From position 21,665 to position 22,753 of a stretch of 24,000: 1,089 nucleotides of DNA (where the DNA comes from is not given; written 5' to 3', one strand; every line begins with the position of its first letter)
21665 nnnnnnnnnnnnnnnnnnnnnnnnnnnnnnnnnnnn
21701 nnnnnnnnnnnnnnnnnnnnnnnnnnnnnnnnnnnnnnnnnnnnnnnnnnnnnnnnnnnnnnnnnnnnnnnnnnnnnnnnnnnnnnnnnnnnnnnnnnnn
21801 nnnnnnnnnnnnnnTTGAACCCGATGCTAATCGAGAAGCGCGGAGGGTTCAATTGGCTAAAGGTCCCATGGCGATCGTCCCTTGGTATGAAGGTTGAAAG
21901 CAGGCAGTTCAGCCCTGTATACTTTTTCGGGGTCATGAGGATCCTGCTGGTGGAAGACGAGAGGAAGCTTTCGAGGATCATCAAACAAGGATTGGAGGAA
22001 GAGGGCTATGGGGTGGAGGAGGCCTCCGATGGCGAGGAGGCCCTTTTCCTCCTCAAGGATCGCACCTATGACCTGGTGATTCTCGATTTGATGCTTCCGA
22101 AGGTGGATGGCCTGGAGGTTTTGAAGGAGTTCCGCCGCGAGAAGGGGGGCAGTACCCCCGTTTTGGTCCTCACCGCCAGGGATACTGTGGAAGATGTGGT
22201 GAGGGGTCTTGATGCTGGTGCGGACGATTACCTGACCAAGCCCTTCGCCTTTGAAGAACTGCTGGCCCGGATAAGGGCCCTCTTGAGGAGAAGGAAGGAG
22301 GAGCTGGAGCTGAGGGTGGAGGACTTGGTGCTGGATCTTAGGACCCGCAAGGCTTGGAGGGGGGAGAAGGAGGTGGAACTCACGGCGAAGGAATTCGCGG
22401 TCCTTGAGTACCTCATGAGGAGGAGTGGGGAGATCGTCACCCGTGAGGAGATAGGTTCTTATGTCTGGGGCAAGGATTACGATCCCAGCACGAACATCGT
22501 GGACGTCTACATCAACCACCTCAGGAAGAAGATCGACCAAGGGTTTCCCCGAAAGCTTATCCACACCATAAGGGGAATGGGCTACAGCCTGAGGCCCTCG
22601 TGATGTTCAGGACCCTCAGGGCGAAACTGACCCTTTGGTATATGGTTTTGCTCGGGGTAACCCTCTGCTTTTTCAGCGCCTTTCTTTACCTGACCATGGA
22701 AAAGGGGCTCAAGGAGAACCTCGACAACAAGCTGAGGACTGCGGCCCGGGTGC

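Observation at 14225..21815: Candidate Fap/curli-like functional-amyloid (extracellular fibre) biogenesis locus under sigma54 and c-di-GMP control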

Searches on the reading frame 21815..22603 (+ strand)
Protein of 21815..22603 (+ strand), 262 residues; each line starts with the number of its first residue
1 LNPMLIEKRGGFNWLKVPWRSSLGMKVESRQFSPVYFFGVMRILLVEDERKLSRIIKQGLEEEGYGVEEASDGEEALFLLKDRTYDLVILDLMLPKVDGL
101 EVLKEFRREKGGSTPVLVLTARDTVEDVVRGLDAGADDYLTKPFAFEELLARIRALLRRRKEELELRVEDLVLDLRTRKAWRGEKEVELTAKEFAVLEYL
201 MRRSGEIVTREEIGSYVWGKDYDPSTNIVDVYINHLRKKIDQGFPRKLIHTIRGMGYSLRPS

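Call 84: search_protein_families(library=pfam, proteins=[window:21815-22603:+], max_evalue=0.00001)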
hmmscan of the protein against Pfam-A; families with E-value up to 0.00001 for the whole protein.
window:21815-22603:+ (262 aa): 2 families
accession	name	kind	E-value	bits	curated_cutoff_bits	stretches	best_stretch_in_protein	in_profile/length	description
PF00072.30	Response_reg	-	2.4e-33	115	30.2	1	43-154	1-111/111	Response regulator receiver domain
PF00486.34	Trans_reg_C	-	1.2e-27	96.2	26.2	1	185-259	2-77/77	Transcriptional regulatory protein, C terminal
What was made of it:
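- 21815..24000 (+): OmpR-type response regulator (ORF 21815-22603, likely start 21935) and HAMP histidine kinase (22600 to the window end), divergent from the activator. They are conserved with the cluster. Response_reg and Trans_reg_C hits (call 84).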
